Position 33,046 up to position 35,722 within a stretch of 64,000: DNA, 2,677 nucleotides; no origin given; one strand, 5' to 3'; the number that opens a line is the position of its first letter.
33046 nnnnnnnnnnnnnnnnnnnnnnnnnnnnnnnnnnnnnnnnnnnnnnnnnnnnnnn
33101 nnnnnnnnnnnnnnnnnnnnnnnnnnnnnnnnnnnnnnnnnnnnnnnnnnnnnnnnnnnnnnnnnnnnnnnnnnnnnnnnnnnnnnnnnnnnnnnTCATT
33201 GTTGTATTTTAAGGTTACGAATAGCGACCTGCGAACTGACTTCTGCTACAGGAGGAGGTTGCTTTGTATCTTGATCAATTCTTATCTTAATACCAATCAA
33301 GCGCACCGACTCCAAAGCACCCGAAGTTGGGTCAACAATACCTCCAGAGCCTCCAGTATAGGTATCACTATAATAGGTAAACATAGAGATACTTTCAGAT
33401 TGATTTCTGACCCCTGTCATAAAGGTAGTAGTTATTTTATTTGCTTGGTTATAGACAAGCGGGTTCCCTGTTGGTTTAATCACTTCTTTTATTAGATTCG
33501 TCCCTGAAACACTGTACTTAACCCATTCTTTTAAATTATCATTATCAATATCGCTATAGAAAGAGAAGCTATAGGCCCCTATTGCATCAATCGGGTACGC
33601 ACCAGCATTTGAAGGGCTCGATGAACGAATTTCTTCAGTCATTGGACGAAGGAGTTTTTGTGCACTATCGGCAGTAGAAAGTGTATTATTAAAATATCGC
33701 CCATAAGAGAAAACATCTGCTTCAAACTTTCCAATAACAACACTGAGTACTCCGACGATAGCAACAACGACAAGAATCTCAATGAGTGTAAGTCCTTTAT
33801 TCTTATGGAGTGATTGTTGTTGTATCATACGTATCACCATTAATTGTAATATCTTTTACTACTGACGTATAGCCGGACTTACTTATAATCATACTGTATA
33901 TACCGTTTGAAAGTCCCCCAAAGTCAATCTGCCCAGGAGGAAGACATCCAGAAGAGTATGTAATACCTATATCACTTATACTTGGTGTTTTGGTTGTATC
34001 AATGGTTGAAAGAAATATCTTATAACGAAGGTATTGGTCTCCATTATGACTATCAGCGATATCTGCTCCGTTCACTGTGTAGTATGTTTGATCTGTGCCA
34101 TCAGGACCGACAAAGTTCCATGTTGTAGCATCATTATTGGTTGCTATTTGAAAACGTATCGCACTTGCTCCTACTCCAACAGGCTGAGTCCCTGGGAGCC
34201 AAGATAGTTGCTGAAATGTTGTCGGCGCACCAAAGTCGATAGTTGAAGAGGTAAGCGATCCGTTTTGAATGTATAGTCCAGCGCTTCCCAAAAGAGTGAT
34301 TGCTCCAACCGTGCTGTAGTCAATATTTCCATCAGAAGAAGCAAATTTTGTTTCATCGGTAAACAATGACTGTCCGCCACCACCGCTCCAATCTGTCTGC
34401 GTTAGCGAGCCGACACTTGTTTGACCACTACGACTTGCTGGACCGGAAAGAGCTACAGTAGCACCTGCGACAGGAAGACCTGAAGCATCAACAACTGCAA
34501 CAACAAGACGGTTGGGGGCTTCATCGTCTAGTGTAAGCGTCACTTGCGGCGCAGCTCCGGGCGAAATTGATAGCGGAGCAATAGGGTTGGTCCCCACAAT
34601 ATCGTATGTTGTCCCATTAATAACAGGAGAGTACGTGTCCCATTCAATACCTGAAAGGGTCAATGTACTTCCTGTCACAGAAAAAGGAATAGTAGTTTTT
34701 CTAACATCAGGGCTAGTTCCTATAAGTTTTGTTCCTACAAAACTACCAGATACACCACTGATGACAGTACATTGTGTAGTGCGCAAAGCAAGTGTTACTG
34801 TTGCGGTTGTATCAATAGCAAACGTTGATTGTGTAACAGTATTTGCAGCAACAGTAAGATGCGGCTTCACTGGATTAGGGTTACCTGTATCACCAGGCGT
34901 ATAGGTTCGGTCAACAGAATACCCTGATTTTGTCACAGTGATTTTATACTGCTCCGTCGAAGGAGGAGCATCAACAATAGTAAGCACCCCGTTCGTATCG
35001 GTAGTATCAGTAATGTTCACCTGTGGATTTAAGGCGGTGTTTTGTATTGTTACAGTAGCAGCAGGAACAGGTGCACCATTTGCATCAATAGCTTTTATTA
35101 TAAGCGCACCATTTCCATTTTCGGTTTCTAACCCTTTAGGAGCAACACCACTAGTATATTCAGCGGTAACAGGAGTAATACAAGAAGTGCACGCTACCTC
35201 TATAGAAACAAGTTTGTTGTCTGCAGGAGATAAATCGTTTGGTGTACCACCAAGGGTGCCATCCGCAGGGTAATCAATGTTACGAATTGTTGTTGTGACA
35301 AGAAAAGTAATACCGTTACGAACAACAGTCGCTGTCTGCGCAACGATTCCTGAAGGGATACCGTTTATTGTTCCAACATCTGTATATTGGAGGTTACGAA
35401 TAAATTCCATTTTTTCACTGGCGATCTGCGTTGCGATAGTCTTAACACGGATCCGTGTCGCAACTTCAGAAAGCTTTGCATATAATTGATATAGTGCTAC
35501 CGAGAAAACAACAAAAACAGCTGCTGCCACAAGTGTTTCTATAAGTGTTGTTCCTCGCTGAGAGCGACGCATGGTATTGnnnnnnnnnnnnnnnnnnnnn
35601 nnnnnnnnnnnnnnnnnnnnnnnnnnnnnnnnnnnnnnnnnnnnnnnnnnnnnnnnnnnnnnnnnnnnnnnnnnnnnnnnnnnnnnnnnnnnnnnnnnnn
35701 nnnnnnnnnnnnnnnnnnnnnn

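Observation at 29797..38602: Type IV pilus operon (pilB-pilC-three pilin-like genes) translationally coupled to tpiA and pgk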

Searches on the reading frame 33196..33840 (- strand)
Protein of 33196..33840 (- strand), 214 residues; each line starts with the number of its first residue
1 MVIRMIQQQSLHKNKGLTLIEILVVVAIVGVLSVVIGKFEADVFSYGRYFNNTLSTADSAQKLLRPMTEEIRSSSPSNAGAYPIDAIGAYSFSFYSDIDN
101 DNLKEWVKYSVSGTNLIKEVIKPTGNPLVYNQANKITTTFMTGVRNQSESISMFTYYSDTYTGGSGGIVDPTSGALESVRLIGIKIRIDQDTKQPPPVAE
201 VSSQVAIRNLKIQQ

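Call 3: search_protein_families(library=pfam, proteins=[window:33196-33840:-], max_evalue=0.01)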
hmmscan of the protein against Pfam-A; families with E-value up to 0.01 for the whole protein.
window:33196-33840:- (214 aa): 1 family
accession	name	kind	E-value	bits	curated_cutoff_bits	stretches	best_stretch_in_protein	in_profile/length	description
PF07963.17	N_methyl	-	1.1e-06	28.4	21.2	1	12-36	2-26/27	Prokaryotic N-terminal methylation motif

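Call 4: search_protein_families(library=ncbifam, proteins=[window:33196-33840:-], max_evalue=0.01)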
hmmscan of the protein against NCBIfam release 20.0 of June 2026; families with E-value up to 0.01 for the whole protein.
window:33196-33840:- (214 aa): 6 families
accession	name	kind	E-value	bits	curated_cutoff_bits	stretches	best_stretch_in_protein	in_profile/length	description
TIGR02532.1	IV_pilin_GFxxxE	domain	3.3e-06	26.7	16.3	1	15-36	2-23/24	prepilin-type N-terminal cleavage/methylation domain-containing protein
NF041775.1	typeIV_PilA_Myxo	equivalog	0.00064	19.8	400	1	13-35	9-31/214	type IV pilin protein PilA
NF007862.0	PRK10574.1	equivalog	0.00067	19.8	138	1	12-35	2-25/145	prepilin peptidase-dependent pilin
NF007800.0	PRK10506.1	equivalog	0.0012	18.6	158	1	8-35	2-29/163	prepilin peptidase-dependent protein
TIGR01708.2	typeII_sec_gspH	equivalog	0.0034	17.4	80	1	15-34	2-21/169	type II secretion system minor pseudopilin GspH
TIGR01710.1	typeII_sec_gspG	equivalog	0.0073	16.3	88.85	0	15-36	1-22/134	type II secretion system major pseudopilin GspG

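Call 28: find_homologous_proteins(query=window:33196-33840:-)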
Query window:33196-33840:- (214 aa): 87 proteins with E <= 0.001 among 326 candidates.
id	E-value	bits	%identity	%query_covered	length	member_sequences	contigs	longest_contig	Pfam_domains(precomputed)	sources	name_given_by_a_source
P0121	2.1e-130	450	100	98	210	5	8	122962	PF07963.18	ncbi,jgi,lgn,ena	-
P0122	1.2e-103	363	78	98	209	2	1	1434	PF07963.18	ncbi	-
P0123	1.0e-102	360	76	95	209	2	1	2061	-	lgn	-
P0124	1.3e-101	356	79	96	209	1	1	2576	PF07963.18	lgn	-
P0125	4.0e-93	329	70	98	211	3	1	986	PF07963.18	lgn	-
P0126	2.4e-92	326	72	98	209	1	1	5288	-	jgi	jgi:prepilin-type N-terminal cleavage/methylation domain-containing protein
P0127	4.9e-92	325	73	98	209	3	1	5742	-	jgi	jgi:prepilin-type N-terminal cleavage/methylation domain-containing protein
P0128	1.0e-91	324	70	98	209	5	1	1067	-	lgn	-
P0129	8.1e-91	321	67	98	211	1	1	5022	-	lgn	-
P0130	7.3e-89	315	68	98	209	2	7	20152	-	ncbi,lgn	-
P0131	7.6e-89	315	70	94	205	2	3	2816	PF07963.18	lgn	-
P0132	2.2e-88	313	68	98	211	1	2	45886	-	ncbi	-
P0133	2.2e-88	313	74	91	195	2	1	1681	-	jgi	jgi:hypothetical protein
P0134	3.3e-88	312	69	98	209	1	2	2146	PF07963.18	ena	-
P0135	6.2e-88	312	69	98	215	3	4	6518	-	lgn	-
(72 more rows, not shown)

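Call 37: search_solved_structures(query=A2, max_evalue=1)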
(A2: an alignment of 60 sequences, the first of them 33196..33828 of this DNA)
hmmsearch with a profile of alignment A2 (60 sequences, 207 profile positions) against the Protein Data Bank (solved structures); distinct sequences matched with E-value up to 1: 8.
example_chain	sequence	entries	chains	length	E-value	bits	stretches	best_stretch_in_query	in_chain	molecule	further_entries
7tgg_A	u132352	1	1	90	2e-05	27.6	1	5-54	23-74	Geopilin domain 1 protein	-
9egp_A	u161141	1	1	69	3.4e-05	26.8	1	5-53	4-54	Geopilin domain 1 protein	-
9laa_A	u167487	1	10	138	0.0023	20.9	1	5-30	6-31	Type IV pilin protein PilA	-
2m7g_A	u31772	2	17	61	0.0053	19.7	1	12-54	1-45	Geopilin domain 1 protein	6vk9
9lab_B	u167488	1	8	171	0.06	16.2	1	7-30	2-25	MSHA major pilin subunit MshA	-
8tob_GA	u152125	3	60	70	0.17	14.7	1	13-65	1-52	Fimbrial protein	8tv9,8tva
8tum_e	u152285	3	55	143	0.4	13.5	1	12-40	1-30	Type IV major pilin protein PilA | Pilin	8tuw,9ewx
1oqw_A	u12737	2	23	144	0.47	13.3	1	12-40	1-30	Fimbrial protein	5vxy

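Call 41: predict_structure(alignment_id=A2)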
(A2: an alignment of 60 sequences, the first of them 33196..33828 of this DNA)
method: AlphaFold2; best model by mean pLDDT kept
length: 210 residues; sequences in the alignment: 60
mean_pLDDT: 86.5   pTM: 0.72
mean pLDDT of the five models: 86.5, 85.6, 84.0, 83.1, 81.8
residues with pLDDT >= 90: 134; 70-90: 45; 50-70: 26; < 50: 5
segments of 3 or more residues with pLDDT < 50: 1-3
pLDDT, mean of each block of 10 residues (from residue 1): 50 79 93 83 61 83 93 92 97 94 96 96 93 94 94 92 90 93 85 84 71
secondary structure, 60 per line:
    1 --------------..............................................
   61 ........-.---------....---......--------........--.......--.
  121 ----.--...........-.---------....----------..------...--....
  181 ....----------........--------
elements in order: H15-68 E80-83 E87-92 E101-108 E111-117 E131-138 E150-153 E177-184 E195-202

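Call 45: fold_search(model_id=the predicted structure, library=pdb)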
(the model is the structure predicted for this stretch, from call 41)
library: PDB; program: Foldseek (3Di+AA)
matches with E <= 10: 517; with E <= 0.001: 3
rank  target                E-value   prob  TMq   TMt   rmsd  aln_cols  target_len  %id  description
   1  5bw0_E                5.3e-04  1.00  0.48  0.60   5.2       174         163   10  The crystal structure of minor pseudopilin binary complex of XcpV and XcpW from the Type 2 secretion system of Pseudom (released 2016-07-20)
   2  9a1f_S                5.6e-04  1.00  0.44  0.46   8.0       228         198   12  Integrative structure of the XcpGHIJK pseudo pilus filament model of a type II secretion system (released 2021-06-18)
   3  6utu_E                5.9e-04  1.00  0.43  0.52   5.9       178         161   13  Crystal structure of minor pseudopilin ternary complex of XcpVWX from the Type 2 secretion system of Pseudomonas aerug (released 2020-09-02)
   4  6utu_H                1.3e-03  1.00  0.44  0.56   5.5       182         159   11  Crystal structure of minor pseudopilin ternary complex of XcpVWX from the Type 2 secretion system of Pseudomonas aerug (released 2020-09-02)
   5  5vtm_W                2.9e-03  1.00  0.40  0.49   6.1       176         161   12  The crystal structure of minor pseudopilin ternary complex of XcpVWX from the Type 2 secretion system of Pseudomonas a (released 2018-05-23)
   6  5bw0_G                3.0e-03  1.00  0.45  0.56   5.4       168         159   10  The crystal structure of minor pseudopilin binary complex of XcpV and XcpW from the Type 2 secretion system of Pseudom (released 2016-07-20)
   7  3cfi_H                3.4e-03  1.00  0.47  0.60   5.3       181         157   10  Nanobody-aided structure determination of the EPSI:EPSJ pseudopilin heterdimer from Vibrio Vulnificus (released 2009-01-13)
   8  6utu_B                4.0e-03  0.99  0.39  0.47   6.3       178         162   12  Crystal structure of minor pseudopilin ternary complex of XcpVWX from the Type 2 secretion system of Pseudomonas aerug (released 2020-09-02)
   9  3ci0_J                2.0e-02  0.99  0.40  0.53   6.4       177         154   10  The Crystal Structure of the GspK-GspI-GspJ complex from enterotoxigenic Escherichia coli Type 2 Secretion System (released 2008-04-29)
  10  5g23_C                2.6e-02  0.97  0.39  0.43   8.8       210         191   11  Type IV-like pilin TTHA1219 from Thermus thermophilus (released 2016-09-14)
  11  5g23_B                2.7e-02  0.98  0.40  0.43   8.7       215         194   12  Type IV-like pilin TTHA1219 from Thermus thermophilus (released 2016-09-14)
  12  5g23_D                2.9e-02  0.98  0.41  0.44   8.0       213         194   11  Type IV-like pilin TTHA1219 from Thermus thermophilus (released 2016-09-14)
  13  2gid_A                4.6e-02  0.28  0.19  0.24  12.6       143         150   11  Crystal structures of trypanosoma bruciei MRP1/MRP2 (released 2006-09-05)
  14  2gia_G                8.5e-02  0.20  0.17  0.22  13.2       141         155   12  Crystal structures of trypanosoma bruciei MRP1/MRP2 (released 2006-09-05)
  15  2gia_A                1.1e-01  0.18  0.17  0.22  13.2       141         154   12  Crystal structures of trypanosoma bruciei MRP1/MRP2 (released 2006-09-05)
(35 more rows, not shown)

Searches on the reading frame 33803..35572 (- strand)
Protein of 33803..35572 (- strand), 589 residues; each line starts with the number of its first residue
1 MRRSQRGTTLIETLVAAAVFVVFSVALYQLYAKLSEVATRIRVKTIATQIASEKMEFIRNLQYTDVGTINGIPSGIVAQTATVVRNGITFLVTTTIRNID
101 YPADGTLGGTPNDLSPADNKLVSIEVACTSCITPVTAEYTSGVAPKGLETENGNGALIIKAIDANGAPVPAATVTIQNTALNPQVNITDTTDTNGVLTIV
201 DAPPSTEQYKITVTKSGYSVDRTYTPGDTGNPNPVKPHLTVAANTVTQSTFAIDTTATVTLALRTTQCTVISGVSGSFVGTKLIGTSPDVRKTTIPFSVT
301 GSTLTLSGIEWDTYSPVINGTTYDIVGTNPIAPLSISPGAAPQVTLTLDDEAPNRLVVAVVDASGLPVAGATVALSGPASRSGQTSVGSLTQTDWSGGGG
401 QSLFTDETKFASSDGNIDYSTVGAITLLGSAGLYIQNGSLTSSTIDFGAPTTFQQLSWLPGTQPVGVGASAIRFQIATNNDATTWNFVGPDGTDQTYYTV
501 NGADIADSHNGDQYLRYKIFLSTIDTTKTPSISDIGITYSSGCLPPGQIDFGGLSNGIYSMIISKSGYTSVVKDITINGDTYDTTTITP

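Call 3: search_protein_families(library=pfam, proteins=[window:33803-35572:-], max_evalue=0.01)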
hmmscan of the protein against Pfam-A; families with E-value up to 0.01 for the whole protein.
window:33803-35572:- (589 aa): 6 families
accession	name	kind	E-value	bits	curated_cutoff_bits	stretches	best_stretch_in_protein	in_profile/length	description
PF13620.12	CarboxypepD_reg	-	9.8e-11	42.3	32.3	1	162-223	7-64/82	Carboxypeptidase regulatory-like domain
PF24107.1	DUF7382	-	2.6e-07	30.8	27.4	1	150-199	15-64/65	Domain of unknown function (DUF7382)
PF07963.17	N_methyl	-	0.00029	20.7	21.2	1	2-28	1-27/27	Prokaryotic N-terminal methylation motif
PF17789.7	MG4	-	0.00041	20.9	24.7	0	159-215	20-75/95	Macroglobulin domain MG4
PF02369.22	Big_1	-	0.00049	20.6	34.9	1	159-217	23-82/93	Bacterial Ig-like domain (group 1)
PF13715.12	CarbopepD_reg_2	-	0.0014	19.1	32.2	0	163-221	7-58/88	CarboxypepD_reg-like domain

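Call 4: search_protein_families(library=ncbifam, proteins=[window:33803-35572:-], max_evalue=0.01)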
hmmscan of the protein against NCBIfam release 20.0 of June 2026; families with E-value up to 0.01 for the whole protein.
window:33803-35572:- (589 aa): 3 families
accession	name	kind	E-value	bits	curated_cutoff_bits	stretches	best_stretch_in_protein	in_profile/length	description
TIGR01707.1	gspI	equivalog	0.00041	20.8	44.35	1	7-56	1-50/101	type II secretion system minor pseudopilin GspI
NF041013.1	T4P_ComGE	equivalog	0.00052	20.1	49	1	4-56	2-54/83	competence type IV pilus minor pilin ComGE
TIGR01711.1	gspJ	equivalog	0.0067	16.3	64.85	1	6-36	1-31/192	type II secretion system minor pseudopilin GspJ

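Call 29: find_homologous_proteins(query=window:33803-35572:-)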
Query window:33803-35572:- (589 aa): 877 proteins with E <= 0.001 among 8000 candidates; the best 120 are listed.
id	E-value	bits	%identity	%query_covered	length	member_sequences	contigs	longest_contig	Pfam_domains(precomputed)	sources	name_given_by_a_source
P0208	0.0e+0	1264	100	100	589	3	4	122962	PF13620.13,PF24107.2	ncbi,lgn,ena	-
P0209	0.0e+0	1020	79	100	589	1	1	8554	PF13715.13,PF02369.23,PF13620.13,PF24107.2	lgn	-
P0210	5.2e-269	912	71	100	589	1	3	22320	PF13715.13,PF17802.8,PF13620.13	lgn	-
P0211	1.9e-264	897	70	100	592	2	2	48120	PF13620.13,PF24107.2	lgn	-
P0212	6.5e-250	849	66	100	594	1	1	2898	PF13620.13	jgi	jgi:Tfp pilus assembly protein PilE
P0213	2.9e-247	840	65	100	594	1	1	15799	PF13715.13,PF08308.18,PF13620.13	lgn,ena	-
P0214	6.2e-244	829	63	100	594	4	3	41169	PF13715.13,PF13620.13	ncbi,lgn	-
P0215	2.1e-243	827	65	100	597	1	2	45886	PF13715.13,PF08308.18,PF13620.13,PF24107.2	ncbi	-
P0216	8.2e-243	825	64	99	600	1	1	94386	PF02369.23,PF13620.13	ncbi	-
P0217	1.1e-242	825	64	100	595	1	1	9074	PF13620.13,PF24107.2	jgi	jgi:Tfp pilus assembly protein PilE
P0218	1.2e-242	825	63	99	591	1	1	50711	PF13715.13,PF13620.13,PF24107.2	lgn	-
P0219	3.0e-242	823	65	99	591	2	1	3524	PF13715.13,PF13620.13,PF24107.2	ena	-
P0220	8.2e-241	819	63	100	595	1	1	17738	PF13715.13,PF08308.18,PF13620.13,PF24107.2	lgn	-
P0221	4.8e-239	813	63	100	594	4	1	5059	PF13715.13,PF13620.13,PF24107.2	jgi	jgi:hypothetical protein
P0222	1.5e-238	811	64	100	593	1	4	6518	PF13715.13,PF08308.18,PF13620.13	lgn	-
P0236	1.2e-230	785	64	99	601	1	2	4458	PF07963.18,PF13620.13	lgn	-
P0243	4.2e-218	744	60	100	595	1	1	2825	PF07963.18,PF08308.18,PF13620.13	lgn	-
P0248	6.3e-215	733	59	99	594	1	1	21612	PF07963.18,PF08308.18,PF13620.13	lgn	-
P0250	1.1e-212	726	58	100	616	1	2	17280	PF07963.18,PF08308.18,PF13620.13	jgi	jgi:prepilin-type N-terminal cleavage/methylation domain-containing protein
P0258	1.4e-205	702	58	100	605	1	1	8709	PF13715.13,PF07963.18,PF13620.13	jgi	jgi:prepilin-type N-terminal cleavage/methylation domain-containing protein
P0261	1.1e-195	670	53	100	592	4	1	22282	PF07963.18,PF08308.18,PF13620.13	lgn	-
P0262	4.4e-195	668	52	100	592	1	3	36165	PF07963.18,PF13620.13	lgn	-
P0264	1.4e-173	597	51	97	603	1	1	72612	PF07963.18,PF13620.13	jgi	jgi:prepilin-type N-terminal cleavage/methylation domain-containing protein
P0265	4.2e-172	592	50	100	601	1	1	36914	PF07963.18,PF13620.13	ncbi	-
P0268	2.0e-169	583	49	100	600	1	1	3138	PF07963.18,PF13620.13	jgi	-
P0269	1.5e-168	580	48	98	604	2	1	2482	PF13715.13,PF07963.18,PF13620.13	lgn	-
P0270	1.7e-168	580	48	99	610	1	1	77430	PF07963.18,PF13620.13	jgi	jgi:prepilin-type N-terminal cleavage/methylation domain-containing protein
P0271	2.1e-168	580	51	100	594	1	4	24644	PF07963.18,PF13620.13,PF24107.2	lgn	-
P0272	1.3e-167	577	51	99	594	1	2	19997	PF07963.18,PF14686.13,PF13620.13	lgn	-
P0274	3.8e-167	575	49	98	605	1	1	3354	PF07963.18,PF13620.13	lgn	-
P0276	6.0e-167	575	49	98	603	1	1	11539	PF13715.13,PF07963.18,PF08308.18,PF13620.13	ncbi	-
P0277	7.9e-167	574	49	97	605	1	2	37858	PF13715.13,PF07963.18,PF13620.13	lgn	-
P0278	1.7e-166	573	48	100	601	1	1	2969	PF07963.18,PF13620.13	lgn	-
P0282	5.2e-166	572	49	98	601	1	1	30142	PF07963.18,PF13620.13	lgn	-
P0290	5.4e-165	568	49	98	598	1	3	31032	PF13715.13,PF07963.18,PF08308.18,PF13620.13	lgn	-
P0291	6.5e-165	568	49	98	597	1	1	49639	PF07963.18,PF13620.13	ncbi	-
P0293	1.1e-164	567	48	98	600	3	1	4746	PF13715.13,PF07963.18,PF17802.8,PF13620.13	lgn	-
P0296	2.8e-164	566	48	98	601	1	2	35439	PF07963.18,PF13620.13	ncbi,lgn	-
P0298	2.9e-164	566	47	98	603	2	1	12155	PF07963.18,PF13620.13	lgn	-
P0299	3.1e-164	566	49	99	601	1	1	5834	PF07963.18,PF13620.13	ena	-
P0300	4.0e-164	565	47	99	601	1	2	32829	PF07963.18,PF13620.13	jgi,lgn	jgi:prepilin-type N-terminal cleavage/methylation domain-containing protein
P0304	9.0e-164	564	48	97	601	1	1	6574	PF07963.18,PF13620.13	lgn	-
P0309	3.9e-163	562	47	98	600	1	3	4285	PF13715.13,PF07963.18,PF13620.13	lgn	-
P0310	4.5e-163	562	46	98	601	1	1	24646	PF07963.18,PF13620.13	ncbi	-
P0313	6.5e-163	561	47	100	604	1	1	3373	PF07963.18,PF13620.13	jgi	-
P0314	7.8e-163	561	48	97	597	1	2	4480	PF13715.13,PF07963.18,PF08308.18,PF17802.8,PF13620.13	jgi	jgi:prepilin-type N-terminal cleavage/methylation domain-containing protein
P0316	1.4e-162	560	47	100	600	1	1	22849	PF07963.18,PF13620.13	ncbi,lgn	-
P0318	1.6e-162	560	47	98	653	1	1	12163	PF13715.13,PF07963.18,PF17802.8,PF13620.13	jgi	-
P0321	3.3e-162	559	47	99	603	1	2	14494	PF07963.18,PF13620.13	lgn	-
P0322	3.3e-162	559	47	98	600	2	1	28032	PF07963.18,PF13620.13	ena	-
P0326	5.7e-162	558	47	97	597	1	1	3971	PF13715.13,PF07963.18,PF13620.13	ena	-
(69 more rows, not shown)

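Call 35: search_solved_structures(query=A3, max_evalue=1)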
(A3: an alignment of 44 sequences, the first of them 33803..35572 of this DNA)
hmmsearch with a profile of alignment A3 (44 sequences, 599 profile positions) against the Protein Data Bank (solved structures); distinct sequences matched with E-value up to 1: 6.
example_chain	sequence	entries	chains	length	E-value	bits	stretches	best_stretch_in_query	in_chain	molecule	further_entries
9egp_A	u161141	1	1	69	0.081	14.3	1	5-54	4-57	Geopilin domain 1 protein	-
8v04_A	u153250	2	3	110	0.36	12.2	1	391-446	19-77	Transmembrane protease serine 2 non-catalytic chain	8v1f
9e83_A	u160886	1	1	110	0.37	12.1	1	391-446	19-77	Transmembrane protease serine 2 non-catalytic chain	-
7tgg_A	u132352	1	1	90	0.43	11.9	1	4-33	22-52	Geopilin domain 1 protein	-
1y2t_A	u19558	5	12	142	0.46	11.8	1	33-104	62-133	lectin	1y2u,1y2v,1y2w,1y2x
7xyd_A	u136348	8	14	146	0.99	10.7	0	394-445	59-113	Transmembrane protease serine 2 catalytic chain | Transmembrane protease serine 2 non-catalytic chain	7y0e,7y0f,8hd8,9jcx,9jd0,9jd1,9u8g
